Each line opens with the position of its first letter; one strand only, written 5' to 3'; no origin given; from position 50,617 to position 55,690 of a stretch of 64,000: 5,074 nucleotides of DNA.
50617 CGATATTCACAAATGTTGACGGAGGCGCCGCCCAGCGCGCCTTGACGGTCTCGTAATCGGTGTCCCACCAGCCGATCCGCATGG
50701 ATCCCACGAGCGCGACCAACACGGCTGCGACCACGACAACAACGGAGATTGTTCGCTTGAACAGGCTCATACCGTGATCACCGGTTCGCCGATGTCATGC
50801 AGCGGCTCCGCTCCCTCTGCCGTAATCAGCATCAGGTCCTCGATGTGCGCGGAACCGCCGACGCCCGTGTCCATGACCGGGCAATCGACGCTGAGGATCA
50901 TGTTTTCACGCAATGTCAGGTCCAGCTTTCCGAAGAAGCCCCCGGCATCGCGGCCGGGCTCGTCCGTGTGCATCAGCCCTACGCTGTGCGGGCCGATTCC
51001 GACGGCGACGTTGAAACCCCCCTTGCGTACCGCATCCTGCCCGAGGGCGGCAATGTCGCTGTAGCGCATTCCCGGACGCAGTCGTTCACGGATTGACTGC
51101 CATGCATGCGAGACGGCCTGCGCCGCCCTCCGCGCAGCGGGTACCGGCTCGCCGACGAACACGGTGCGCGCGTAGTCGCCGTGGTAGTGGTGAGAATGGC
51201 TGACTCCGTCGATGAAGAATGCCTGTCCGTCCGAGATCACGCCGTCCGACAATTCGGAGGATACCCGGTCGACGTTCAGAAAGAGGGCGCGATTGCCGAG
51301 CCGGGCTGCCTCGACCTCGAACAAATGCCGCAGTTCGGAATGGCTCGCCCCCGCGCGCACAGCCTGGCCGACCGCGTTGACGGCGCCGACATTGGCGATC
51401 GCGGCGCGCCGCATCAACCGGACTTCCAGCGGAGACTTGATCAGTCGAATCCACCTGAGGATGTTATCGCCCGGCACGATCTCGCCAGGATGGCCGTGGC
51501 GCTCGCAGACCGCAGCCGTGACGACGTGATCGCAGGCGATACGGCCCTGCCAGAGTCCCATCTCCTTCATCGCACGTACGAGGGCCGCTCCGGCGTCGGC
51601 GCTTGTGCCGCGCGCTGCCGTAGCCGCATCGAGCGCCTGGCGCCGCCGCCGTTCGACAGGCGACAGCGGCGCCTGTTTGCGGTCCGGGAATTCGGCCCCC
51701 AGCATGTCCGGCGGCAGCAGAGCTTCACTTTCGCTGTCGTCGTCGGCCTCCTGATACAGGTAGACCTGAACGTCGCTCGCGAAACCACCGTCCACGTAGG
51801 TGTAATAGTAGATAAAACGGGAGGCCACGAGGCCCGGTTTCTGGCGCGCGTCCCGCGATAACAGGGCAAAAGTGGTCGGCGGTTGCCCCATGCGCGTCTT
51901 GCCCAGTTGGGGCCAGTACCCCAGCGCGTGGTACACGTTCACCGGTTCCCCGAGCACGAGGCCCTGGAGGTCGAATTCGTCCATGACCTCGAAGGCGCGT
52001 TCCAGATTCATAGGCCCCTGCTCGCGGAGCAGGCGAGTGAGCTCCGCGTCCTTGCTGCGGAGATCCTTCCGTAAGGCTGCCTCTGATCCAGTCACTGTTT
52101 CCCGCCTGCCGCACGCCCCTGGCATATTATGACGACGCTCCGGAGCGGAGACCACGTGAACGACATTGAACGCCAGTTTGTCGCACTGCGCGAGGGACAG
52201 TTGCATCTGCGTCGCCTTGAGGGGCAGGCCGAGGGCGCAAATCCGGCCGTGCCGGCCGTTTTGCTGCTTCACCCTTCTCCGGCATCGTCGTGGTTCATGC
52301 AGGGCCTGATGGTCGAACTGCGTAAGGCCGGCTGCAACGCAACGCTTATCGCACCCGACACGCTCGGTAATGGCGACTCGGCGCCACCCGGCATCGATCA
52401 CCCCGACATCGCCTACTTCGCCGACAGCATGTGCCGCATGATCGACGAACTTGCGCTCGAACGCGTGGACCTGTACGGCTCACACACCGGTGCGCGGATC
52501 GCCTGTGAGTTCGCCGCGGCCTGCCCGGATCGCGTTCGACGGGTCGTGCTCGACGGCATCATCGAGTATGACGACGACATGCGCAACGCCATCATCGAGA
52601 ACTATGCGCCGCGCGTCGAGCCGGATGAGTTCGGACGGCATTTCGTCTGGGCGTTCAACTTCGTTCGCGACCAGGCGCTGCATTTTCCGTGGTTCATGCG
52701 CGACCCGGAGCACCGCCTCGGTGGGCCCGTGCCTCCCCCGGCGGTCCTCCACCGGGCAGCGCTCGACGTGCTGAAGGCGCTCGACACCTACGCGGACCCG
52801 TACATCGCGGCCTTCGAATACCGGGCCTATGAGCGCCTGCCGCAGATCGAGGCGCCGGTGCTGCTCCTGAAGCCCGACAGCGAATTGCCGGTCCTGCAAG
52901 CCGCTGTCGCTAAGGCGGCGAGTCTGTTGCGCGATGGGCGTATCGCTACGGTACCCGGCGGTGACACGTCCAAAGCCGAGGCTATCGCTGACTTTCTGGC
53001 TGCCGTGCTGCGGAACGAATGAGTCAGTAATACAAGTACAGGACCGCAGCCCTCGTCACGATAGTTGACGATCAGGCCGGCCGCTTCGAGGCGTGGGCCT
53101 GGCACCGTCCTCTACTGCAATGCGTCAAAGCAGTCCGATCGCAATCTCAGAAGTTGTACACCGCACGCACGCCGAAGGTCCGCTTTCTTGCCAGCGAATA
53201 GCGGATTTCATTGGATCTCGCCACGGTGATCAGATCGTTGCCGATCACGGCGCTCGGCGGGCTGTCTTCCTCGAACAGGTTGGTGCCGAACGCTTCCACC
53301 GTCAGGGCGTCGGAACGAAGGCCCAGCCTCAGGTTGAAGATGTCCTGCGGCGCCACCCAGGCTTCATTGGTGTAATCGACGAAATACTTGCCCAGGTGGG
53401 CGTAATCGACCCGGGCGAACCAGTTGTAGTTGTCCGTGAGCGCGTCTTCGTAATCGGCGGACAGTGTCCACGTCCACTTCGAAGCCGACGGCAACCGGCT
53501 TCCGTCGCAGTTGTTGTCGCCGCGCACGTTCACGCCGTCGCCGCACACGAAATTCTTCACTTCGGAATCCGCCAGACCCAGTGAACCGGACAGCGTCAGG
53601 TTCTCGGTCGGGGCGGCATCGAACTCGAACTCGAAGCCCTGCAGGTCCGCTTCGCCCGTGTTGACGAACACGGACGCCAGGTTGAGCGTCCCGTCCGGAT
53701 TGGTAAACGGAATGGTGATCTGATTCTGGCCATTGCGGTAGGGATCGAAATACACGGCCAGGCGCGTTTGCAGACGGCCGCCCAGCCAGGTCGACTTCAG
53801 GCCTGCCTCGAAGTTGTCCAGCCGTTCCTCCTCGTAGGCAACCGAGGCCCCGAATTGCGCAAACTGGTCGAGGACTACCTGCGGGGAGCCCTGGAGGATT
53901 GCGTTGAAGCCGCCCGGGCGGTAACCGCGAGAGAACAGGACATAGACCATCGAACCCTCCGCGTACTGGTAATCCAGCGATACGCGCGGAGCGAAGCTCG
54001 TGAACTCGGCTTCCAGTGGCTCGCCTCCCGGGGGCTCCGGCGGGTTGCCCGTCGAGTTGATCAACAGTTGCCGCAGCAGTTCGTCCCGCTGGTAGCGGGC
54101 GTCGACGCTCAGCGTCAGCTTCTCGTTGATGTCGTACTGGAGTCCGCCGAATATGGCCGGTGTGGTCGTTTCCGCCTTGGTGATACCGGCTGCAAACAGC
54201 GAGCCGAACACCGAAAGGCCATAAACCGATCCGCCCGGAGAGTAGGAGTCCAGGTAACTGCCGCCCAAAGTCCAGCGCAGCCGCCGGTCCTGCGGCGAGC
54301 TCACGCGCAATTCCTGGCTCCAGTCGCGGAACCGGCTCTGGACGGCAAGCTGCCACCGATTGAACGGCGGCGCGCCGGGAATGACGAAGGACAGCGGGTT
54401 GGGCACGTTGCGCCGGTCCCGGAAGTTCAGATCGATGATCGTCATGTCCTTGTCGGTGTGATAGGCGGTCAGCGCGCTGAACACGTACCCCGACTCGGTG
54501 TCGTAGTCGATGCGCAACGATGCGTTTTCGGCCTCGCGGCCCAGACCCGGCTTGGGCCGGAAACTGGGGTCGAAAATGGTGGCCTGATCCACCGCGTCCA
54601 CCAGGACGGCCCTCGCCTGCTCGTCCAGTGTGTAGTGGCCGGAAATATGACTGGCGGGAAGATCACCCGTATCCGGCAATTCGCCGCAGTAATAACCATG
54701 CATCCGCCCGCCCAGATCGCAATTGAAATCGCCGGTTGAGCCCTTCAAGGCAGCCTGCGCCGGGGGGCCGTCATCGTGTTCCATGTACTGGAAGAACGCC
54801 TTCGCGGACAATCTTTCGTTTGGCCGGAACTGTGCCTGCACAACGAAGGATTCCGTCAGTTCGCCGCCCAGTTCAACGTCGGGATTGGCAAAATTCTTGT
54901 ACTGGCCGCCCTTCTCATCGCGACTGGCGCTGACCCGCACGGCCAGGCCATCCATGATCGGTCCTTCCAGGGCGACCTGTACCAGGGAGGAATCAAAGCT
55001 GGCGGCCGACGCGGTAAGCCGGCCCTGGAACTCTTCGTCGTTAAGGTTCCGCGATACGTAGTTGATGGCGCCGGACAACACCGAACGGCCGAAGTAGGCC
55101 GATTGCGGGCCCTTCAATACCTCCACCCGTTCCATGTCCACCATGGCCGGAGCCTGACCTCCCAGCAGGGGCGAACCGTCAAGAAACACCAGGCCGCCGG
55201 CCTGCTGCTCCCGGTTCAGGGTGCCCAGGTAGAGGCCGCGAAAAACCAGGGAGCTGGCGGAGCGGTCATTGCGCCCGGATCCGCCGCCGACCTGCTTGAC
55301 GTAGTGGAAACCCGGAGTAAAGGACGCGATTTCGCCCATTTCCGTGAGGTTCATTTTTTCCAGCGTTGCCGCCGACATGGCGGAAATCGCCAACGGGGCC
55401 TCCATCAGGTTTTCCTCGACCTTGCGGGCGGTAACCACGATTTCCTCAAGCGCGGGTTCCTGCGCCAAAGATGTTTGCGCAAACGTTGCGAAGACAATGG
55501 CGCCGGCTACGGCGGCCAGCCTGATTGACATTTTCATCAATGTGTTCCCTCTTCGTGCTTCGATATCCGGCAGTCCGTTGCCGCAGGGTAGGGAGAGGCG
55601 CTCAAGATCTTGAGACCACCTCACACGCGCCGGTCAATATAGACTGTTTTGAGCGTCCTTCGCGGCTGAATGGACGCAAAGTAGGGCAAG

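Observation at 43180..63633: ~20-kb TonB-dependent catabolic island without glycoside hydrolases: secreted alpha/beta hydrolases, Amidohydro_2, a beta-propeller-cytochrome c and a dioxygenase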

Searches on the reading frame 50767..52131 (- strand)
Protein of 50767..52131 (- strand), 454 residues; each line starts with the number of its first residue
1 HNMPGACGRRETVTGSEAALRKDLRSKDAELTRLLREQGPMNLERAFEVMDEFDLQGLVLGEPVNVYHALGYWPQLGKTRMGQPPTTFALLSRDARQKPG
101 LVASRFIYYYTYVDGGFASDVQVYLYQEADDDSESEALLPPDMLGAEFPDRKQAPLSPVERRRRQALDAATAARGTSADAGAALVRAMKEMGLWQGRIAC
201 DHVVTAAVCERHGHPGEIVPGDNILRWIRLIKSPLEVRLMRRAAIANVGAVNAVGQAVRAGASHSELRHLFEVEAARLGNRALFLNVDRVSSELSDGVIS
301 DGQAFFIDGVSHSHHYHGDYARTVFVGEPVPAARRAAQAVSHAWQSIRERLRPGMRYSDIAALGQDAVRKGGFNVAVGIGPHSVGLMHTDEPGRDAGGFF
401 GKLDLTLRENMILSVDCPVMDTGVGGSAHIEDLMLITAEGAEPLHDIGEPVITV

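Call 4: search_protein_families(library=pfam, proteins=[window:50767-52131:-], max_evalue=0.01)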
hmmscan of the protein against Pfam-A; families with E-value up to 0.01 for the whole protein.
window:50767-52131:- (454 aa): 1 family
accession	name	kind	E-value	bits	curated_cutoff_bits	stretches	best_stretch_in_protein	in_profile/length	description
PF00557.29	Peptidase_M24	-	2.4e-25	90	23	1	239-438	2-208/208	Metallopeptidase family M24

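Call 6: search_protein_families(library=ncbifam, proteins=[window:50767-52131:-], max_evalue=0.001)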
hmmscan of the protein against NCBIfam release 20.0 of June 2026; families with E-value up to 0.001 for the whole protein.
window:50767-52131:- (454 aa): 11 families
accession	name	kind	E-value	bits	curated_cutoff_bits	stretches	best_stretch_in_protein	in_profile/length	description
NF040821.1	dipep_PepQ_Arch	equivalog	1.2e-11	44.3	630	1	222-444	113-338/346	Xaa-Pro dipeptidase PepQ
NF011720.0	PRK15173.1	subfamily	2e-10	40.2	420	1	219-446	103-334/343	peptidase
NF011173.0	PRK14575.1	equivalog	2.6e-10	39.9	850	1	219-446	166-397/406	putative peptidase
NF038259.1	ectoine_DoeA_2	exception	3.8e-10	39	575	1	216-447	138-379/386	ectoine hydrolase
NF011174.0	PRK14576.1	subfamily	1.3e-09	37.5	487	1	219-445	165-395/405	putative endopeptidase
TIGR00500.1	met_pdase_I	equivalog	4.4e-09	36.2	171.35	1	297-416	82-200/247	type I methionyl aminopeptidase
NF043017.1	DimsulpropLyDddP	equivalog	4.6e-08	32.3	600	0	319-444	306-433/443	dimethylsulfonioproprionate lyase DddP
NF007310.0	PRK09795.1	equivalog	5.4e-08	32.1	393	1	228-451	124-355/361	aminopeptidase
NF008131.0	PRK10879.1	equivalog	6.4e-05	21.9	465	1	223-360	165-311/438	Xaa-Pro aminopeptidase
TIGR02993.1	ectoine_eutD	equivalog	0.00049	19.3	613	0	301-366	240-305/391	ectoine hydrolase DoeA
NF010133.0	PRK13607.1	equivalog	0.00054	18.9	339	0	223-362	153-299/443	Xaa-Pro dipeptidase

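Call 39: search_solved_structures(query=window:50767-52131:-, max_evalue=0.001)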
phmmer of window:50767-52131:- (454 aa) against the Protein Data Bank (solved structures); distinct sequences matched with E-value up to 0.001: 40.
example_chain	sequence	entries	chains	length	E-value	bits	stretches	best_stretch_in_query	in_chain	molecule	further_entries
5cdl_A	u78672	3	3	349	2.6e-13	52.9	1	224-445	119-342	Proline dipeptidase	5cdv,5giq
5giu_A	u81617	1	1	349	2.6e-13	52.9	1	224-445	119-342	Proline dipeptidase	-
1pv9_A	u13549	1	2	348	1.3e-12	50.6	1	219-444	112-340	Xaa-Pro dipeptidase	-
3q6d_A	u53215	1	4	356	5e-12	48.6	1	185-444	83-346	Proline dipeptidase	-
1wy2_A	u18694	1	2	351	4.5e-11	45.5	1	218-444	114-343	Xaa-Pro dipeptidase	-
5cnx_A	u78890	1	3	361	1.3e-07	34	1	228-451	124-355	Aminopeptidase YpdF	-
1o0x_A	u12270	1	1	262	2.8e-07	33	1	294-423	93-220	Methionine aminopeptidase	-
6twj_A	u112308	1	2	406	4.9e-07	32.2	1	297-446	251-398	Ectoine hydrolase DoeA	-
6twk_A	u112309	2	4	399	5.4e-07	32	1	297-446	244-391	Ectoine hydrolase DoeA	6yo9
5yr4_A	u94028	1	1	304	1.5e-06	30.5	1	300-389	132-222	Methionine aminopeptidase 1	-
5ykp_A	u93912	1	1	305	1.5e-06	30.5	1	300-389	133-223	Methionine aminopeptidase 1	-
4u6w_A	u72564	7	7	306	1.5e-06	30.5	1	300-389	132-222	Methionine aminopeptidase 1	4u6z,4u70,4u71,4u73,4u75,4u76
7k3u_A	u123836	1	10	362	2.6e-06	29.8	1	225-444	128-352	Aminopeptidase P family protein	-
5yr7_A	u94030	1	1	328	3.1e-06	29.5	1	300-389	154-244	Methionine aminopeptidase 1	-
5yr5_A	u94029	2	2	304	3.3e-06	29.4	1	300-389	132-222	Methionine aminopeptidase 1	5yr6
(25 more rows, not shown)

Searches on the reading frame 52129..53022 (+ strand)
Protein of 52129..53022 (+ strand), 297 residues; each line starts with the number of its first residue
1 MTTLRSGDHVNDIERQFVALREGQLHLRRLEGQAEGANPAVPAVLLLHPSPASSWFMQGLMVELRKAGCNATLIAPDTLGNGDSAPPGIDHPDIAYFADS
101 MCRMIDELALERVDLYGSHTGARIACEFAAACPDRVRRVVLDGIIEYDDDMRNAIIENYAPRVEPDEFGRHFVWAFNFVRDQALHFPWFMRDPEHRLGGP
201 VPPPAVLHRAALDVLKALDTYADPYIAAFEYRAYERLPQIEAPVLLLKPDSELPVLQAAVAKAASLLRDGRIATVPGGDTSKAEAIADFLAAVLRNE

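Call 4: search_protein_families(library=pfam, proteins=[window:52129-53022:+], max_evalue=0.01)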
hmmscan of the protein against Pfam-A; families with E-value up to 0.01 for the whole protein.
window:52129-53022:+ (297 aa): 4 families
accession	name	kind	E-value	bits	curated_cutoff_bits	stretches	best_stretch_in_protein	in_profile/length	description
PF00561.26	Abhydrolase_1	-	4.4e-11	43.4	25.8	1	42-252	1-210/245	alpha/beta hydrolase fold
PF12697.13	Abhydrolase_6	-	9.2e-11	43.2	26.3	1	44-279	1-203/217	Alpha/beta hydrolase family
PF03096.20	Ndr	-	7.9e-05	22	23.3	1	52-141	40-129/283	Ndr family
PF12146.15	Hydrolase_4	-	0.0044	16.8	27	1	43-141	6-106/239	Serine aminopeptidase, S33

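Call 6: search_protein_families(library=ncbifam, proteins=[window:52129-53022:+], max_evalue=0.001)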
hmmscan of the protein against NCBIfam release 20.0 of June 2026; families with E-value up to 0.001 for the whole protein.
window:52129-53022:+ (297 aa): 14 families
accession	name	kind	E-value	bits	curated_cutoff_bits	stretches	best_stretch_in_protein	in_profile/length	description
NF050089.1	i_nPHAscl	equivalog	8.4e-10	38.2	300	1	42-141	19-114/288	intracellular short-chain-length polyhydroxyalkanoate depolymerase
NF051488.1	bifunc_PcaDC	exception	1.6e-09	37.4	390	1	33-141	5-108/375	bifunctional 3-oxoadipate enol-lactonase/4-carboxymuconolactone decarboxylase PcaDC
NF002873.0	PRK03204.1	equivalog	5.1e-09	35.9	466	1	40-147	33-137/286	haloalkane dehalogenase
NF002043.0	PRK00870.1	subfamily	5.9e-09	35.8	265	1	32-141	38-145/302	haloalkane dehalogenase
NF002938.0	PRK03592.1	equivalog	2.9e-08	33.4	241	1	42-141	31-126/298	haloalkane dehalogenase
NF045632.1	hydroxlase_HsaD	equivalog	3.9e-08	32.6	400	1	15-143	14-136/290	4,5:9,10-diseco-3-hydroxy-5,9,17-trioxoandrosta-1(10),2-diene-4-oate hydrolase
NF011457.0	PRK14875.1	equivalog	4.7e-07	29.1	307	1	14-141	106-228/372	acetoin dehydrogenase dihydrolipoyllysine-residue acetyltransferase subunit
TIGR03056.1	bchO_mg_che_rel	equivalog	5.7e-07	28.8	172.55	1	31-140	23-124/278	alpha/beta fold hydrolase BchO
TIGR02427.1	protocat_pcaD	equivalog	8.9e-07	28.5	255.85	1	70-141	39-109/251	3-oxoadipate enol-lactonase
TIGR03695.1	menH_SHCHC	equivalog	0.0001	21.9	208.55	1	70-143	28-103/252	2-succinyl-6-hydroxy-2,4-cyclohexadiene-1-carboxylate synthase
NF051487.1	bifunc_PcaCD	exception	0.00014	21.1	430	1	47-155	178-283/413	bifunctional 4-carboxymuconolactone decarboxylase/3-oxoadipate enol-lactonase PcaCD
TIGR03611.1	RutD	equivalog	0.00029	20.3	238.5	1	76-141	45-110/258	pyrimidine utilization protein D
TIGR01250.1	pro_imino_pep_2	subfamily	0.00046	19.8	167.65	0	42-146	26-131/288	proline iminopeptidase-family hydrolase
NF052614.1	AB_fold_OlsI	equivalog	0.00087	18.9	385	0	94-141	71-119/272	ornithine lipid biosynthesis O-acyltransferase OlsI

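Call 57: search_solved_structures(query=window:52129-53022:+, max_evalue=0.001, show_alignments=2)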
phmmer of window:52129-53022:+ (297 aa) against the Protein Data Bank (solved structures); distinct sequences matched with E-value up to 0.001: 72 (the best 60 are shown).
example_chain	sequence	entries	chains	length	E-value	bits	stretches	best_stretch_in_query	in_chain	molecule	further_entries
6y9f_A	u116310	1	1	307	1.2e-07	35.4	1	36-141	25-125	Ancestral haloalkane dehalogenase AncHLD3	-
6y9e_A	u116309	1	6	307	1.5e-06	31.8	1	37-140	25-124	Ancestral haloalkane dehalogenase AncHLD2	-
6xy9_A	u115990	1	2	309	1.9e-06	31.4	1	37-141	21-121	Haloalkane dehalogenase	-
4k2a_A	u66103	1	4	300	2e-06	31.4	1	37-140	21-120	Haloalkane dehalogenase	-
3kxp_A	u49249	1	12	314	2.1e-06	31.3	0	41-147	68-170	Alpha-(N-acetylaminomethylene)succinic acid hydrolase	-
6y9g_A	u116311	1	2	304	2.5e-06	31.1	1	42-140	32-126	Ancestral haloalkane dehalogenase AncHLD5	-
6s42_A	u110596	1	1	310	2.7e-06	31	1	37-140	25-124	Haloalkane dehalogenase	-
3u1t_A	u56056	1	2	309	4.7e-06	30.2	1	43-140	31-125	DmmA Haloalkane Dehalogenase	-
3wi7_A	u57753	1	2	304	7.4e-06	29.5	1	42-247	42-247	Haloalkane dehalogenase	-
3wib_A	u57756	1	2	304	7.5e-06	29.5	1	42-247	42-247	Haloalkane dehalogenase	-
5cw2_C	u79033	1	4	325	5.7e-05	26.6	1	37-139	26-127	Putative epoxide hydrolase EPHA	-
6i8w_A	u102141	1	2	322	0.00012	25.5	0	10-141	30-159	Alpha/beta fold hydrolase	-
7jqz_A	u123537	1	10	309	0.00015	25.3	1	42-141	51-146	Alpha/beta hydrolase fold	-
6f9o_A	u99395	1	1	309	0.00021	24.8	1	34-141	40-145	Haloalkane dehalogenase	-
8hgu_A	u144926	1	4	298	0.00023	24.6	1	18-140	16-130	Alpha/beta hydrolase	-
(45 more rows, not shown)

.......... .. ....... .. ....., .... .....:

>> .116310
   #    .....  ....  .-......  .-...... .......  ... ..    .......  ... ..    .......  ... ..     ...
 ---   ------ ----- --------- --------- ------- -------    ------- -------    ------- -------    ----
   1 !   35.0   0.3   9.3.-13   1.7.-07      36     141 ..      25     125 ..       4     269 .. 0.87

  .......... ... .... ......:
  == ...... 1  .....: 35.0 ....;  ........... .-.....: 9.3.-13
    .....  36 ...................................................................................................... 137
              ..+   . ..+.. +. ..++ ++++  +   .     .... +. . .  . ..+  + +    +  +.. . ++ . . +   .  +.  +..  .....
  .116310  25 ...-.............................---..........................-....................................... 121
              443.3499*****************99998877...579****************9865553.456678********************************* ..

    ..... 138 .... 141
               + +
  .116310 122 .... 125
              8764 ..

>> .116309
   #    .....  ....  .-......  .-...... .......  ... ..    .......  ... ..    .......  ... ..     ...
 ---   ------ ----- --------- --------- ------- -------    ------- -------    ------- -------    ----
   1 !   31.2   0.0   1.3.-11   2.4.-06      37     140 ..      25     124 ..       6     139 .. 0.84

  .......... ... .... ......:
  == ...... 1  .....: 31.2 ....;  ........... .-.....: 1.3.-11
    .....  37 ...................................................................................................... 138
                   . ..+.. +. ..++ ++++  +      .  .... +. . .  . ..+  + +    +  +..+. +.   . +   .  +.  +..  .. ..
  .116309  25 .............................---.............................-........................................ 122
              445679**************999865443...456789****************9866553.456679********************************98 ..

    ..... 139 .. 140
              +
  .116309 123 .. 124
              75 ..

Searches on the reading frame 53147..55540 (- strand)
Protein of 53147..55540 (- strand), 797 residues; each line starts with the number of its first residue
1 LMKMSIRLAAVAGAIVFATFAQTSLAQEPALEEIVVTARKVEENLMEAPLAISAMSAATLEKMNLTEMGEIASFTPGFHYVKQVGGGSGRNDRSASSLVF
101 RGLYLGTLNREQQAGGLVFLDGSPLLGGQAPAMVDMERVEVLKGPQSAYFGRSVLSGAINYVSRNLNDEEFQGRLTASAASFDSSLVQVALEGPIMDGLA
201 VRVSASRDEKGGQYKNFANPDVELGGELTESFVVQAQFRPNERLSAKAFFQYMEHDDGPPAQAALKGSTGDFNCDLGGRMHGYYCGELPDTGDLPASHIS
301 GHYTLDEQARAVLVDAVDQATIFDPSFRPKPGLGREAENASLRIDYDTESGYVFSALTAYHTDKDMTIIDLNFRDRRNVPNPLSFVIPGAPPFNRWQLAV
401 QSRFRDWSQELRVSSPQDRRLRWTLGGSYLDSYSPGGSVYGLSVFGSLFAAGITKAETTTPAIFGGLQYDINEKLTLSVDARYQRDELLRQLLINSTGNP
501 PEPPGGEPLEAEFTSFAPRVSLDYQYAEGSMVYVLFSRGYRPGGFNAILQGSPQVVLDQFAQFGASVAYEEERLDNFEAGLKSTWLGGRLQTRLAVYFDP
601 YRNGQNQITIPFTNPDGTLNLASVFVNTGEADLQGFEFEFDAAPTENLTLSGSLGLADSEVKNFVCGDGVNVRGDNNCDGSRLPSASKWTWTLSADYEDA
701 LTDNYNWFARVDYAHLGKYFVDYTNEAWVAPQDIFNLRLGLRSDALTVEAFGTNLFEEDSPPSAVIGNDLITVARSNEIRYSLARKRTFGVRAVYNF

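Call 4: search_protein_families(library=pfam, proteins=[window:53147-55540:-], max_evalue=0.01)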
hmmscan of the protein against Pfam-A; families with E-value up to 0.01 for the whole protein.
window:53147-55540:- (797 aa): 3 families
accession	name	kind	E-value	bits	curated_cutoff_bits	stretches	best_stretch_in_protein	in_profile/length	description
PF00593.30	TonB_dep_Rec_b-barrel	-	6.2e-34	119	27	1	332-755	55-436/436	TonB dependent receptor-like, beta-barrel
PF07715.20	Plug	-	2.5e-11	44.5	23.9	1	45-157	2-106/107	TonB-dependent Receptor Plug Domain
PF14905.12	OMP_b-brl_3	-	0.0043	16.6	27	0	574-698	218-335/408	Outer membrane protein beta-barrel family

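Call 6: search_protein_families(library=ncbifam, proteins=[window:53147-55540:-], max_evalue=0.001)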
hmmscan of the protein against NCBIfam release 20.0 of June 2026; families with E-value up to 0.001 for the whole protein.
window:53147-55540:- (797 aa): 19 families
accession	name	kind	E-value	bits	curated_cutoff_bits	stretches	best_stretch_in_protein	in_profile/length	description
TIGR01783.1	TonB-siderophor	subfamily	2.7e-30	105.6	223.5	2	50-311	4-254/649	TonB-dependent siderophore receptor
NF010010.0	PRK13483.1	equivalog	2.5e-14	52.2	927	1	9-180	11-178/660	ligand-gated channel protein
TIGR01785.1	TonB-hemin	subfamily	5.2e-13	48.3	316.85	2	453-654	358-556/677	TonB-dependent heme/hemoglobin receptor family protein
NF050067.1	TonBEntbctnRecCfrA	equivalog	5e-11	41.6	1200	1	15-169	9-163/698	TonB-dependent ferric enterobactin receptor CfrA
NF010038.0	PRK13513.1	equivalog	1.5e-10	40.3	942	1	8-199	13-205/659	ligand-gated channel protein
NF047944.1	FoxamRcptFoxA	equivalog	2.8e-09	35.8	1300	1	4-215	7-215/697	ferrioxamine B receptor FoxA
NF007447.0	PRK10003.1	equivalog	6.4e-09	34.7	666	0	46-202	77-222/727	ferric-rhodotorulic acid/ferric-coprogen receptor FhuE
NF010011.0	PRK13484.1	equivalog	8.5e-09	34.2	1197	1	8-176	11-171/682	IreA family TonB-dependent siderophore receptor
NF041535.1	TonB_rec_PqqU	equivalog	2.2e-08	32.9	1200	1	505-790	411-666/676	TonB-dependent receptor PqqU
NF007478.2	PRK10064.1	equivalog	5.5e-08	31.5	745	1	18-179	17-172/663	catecholate siderophore receptor CirA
TIGR01779.1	TonB-B12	equivalog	1.3e-07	30.6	599.7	1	11-247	8-239/614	TonB-dependent vitamin B12 receptor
NF007349.0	PRK09840.1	equivalog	7.9e-07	27.4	686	1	116-208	127-218/760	catecholate siderophore receptor Fiu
TIGR01786.1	TonB-hemlactrns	subfamily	1.9e-06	26.6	323.75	0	453-639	385-560/719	TonB-dependent hemoglobin/transferrin/lactoferrin family receptor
TIGR04056.1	OMP_RagA_SusC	subfamily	1.9e-06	26.5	368.25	0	574-664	658-747/981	SusC/RagA family TonB-linked outer membrane protein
NF007465.0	PRK10044.1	equivalog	4.6e-06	25.1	803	1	36-169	67-192/726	ferrichrome porin FhuA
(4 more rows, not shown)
